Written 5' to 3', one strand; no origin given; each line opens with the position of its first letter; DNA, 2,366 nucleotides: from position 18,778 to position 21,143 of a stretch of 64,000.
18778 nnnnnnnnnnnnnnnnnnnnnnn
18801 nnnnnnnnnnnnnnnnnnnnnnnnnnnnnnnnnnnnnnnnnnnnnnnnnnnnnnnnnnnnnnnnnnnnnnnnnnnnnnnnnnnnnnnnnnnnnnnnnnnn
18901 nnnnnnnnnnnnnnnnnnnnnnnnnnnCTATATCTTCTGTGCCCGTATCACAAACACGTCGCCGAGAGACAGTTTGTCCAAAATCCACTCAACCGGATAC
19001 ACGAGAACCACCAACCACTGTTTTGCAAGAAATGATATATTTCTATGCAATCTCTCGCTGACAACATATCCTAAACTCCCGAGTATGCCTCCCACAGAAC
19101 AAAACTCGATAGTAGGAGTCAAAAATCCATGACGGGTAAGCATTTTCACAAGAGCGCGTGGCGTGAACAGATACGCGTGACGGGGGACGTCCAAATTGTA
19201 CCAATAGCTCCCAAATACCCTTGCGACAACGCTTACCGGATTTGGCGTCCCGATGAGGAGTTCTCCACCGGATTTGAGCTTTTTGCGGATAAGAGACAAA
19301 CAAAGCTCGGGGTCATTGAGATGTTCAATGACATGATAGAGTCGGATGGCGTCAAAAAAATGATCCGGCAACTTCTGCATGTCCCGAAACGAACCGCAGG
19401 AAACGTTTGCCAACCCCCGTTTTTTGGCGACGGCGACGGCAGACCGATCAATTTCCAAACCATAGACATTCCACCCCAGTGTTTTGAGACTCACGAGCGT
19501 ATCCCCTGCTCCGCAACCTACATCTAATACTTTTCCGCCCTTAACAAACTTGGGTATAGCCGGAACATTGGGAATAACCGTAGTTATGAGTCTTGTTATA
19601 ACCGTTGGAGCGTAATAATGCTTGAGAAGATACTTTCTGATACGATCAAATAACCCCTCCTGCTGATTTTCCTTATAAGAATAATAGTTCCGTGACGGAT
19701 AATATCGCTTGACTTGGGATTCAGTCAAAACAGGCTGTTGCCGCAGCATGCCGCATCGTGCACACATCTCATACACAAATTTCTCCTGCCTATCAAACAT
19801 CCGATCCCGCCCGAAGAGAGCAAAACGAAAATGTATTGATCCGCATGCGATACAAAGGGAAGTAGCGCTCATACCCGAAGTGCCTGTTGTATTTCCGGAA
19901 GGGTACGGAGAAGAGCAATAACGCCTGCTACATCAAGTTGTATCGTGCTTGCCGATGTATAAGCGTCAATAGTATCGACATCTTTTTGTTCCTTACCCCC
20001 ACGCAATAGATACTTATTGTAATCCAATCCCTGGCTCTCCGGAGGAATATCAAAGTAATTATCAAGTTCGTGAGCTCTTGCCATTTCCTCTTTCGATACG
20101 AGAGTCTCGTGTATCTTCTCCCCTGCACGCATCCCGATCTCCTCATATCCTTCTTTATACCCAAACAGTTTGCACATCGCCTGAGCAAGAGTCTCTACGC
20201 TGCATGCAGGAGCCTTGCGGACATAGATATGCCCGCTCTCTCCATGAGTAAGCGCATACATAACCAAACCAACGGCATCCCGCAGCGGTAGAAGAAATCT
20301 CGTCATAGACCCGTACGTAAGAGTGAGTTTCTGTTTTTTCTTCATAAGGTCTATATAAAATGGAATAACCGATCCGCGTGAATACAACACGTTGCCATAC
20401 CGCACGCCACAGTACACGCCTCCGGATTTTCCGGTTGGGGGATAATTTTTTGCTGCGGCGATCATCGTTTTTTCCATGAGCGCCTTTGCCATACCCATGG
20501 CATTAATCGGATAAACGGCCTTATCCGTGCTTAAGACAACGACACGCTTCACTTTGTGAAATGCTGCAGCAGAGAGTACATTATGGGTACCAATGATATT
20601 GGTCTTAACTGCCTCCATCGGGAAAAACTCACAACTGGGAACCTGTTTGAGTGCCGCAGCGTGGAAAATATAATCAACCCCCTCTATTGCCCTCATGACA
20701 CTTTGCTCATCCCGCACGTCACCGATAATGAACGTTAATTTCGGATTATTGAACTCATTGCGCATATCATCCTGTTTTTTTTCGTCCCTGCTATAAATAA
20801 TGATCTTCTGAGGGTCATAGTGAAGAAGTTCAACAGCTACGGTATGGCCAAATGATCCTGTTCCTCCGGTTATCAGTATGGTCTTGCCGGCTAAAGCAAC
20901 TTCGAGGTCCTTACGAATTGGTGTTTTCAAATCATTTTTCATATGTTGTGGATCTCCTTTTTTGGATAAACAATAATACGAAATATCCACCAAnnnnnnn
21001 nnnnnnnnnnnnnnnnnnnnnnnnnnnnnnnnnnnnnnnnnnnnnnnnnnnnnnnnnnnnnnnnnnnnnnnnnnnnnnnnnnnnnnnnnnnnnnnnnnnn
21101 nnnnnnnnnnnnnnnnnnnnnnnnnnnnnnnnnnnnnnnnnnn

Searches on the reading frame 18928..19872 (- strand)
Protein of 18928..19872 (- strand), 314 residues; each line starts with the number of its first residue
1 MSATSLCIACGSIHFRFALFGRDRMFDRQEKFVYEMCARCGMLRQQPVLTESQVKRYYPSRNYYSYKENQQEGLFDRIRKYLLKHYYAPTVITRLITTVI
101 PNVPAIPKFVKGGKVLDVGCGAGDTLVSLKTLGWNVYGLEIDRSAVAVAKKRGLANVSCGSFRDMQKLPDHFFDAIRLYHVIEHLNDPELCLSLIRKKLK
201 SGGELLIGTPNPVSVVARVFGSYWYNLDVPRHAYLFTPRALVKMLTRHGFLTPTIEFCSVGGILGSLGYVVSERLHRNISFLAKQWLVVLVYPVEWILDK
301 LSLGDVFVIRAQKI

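Call 7: search_protein_families(library=pfam, proteins=[window:18928-19872:-], max_evalue=0.001)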
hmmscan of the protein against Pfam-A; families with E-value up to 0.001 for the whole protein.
window:18928-19872:- (314 aa): 7 families
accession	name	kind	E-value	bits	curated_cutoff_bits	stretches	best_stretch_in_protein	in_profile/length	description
PF13489.12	Methyltransf_23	-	3.5e-22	79.3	27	1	107-250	18-159/164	Methyltransferase domain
PF08241.18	Methyltransf_11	-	1.5e-17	64.4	21.2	1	116-207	1-95/95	Methyltransferase domain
PF13847.12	Methyltransf_31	-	7.3e-14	52.1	27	1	111-211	3-113/145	Methyltransferase domain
PF13649.12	Methyltransf_25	-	2.1e-12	48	27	1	115-203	1-97/97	Methyltransferase domain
PF08242.18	Methyltransf_12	-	2.5e-11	44.6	30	1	116-205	1-98/98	Methyltransferase domain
PF07021.18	MetW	-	6.6e-11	42.6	21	1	110-211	11-111/193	Methionine biosynthesis protein MetW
PF03848.20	TehB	-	0.00012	22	20.4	1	97-148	16-67/193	Tellurite resistance protein TehB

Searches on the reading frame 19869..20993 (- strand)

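Call 7: search_protein_families(library=pfam, proteins=[window:19869-20993:-], max_evalue=0.001)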
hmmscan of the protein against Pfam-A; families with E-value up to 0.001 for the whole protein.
window:19869-20993:- (374 aa): 13 families
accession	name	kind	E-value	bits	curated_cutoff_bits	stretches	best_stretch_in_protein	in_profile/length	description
PF02719.21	Polysacc_synt_2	-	3.9e-94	315.6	20.2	1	39-316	1-291/293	Polysaccharide biosynthesis protein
PF01370.27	Epimerase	-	9.5e-23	81.3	20.9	1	39-257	1-237/240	NAD dependent epimerase/dehydratase family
PF01073.25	3Beta_HSD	-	1.8e-18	67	22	1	40-162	1-122/280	3-beta hydroxysteroid dehydrogenase/isomerase family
PF16363.11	GDP_Man_Dehyd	-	6.4e-16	59.1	27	1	40-158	1-131/332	GDP-mannose 4,6 dehydratase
PF13460.12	NAD_binding_10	-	8.3e-12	45.8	27.2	1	43-161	1-103/184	NAD(P)H-binding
PF07993.18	NAD_binding_4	-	2.1e-09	37.3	20.1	1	41-177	1-157/258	Male sterility protein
PF05368.20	NmrA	-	1.1e-08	35.5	27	1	37-184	3-141/298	NmrA-like family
PF04321.23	RmlD_sub_bind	-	2.7e-07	30.4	27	1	38-158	2-103/287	RmlD substrate binding domain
PF08485.16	Polysacc_syn_2C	-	4.3e-07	30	25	1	322-369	4-48/48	Polysaccharide biosynthesis protein C-terminal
PF00106.31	adh_short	-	6.4e-07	29.5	26.6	1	37-107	1-79/195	short chain dehydrogenase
PF08659.16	KR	-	1.1e-05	25.9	22.6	1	38-107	2-76/180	KR domain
PF03807.23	F420_oxidored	-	0.00071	20.6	21.6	0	44-119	6-73/94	NADP oxidoreductase coenzyme F420-dependent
PF02254.24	TrkA_N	-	0.0009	20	23.8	0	44-102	5-58/116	TrkA-N domain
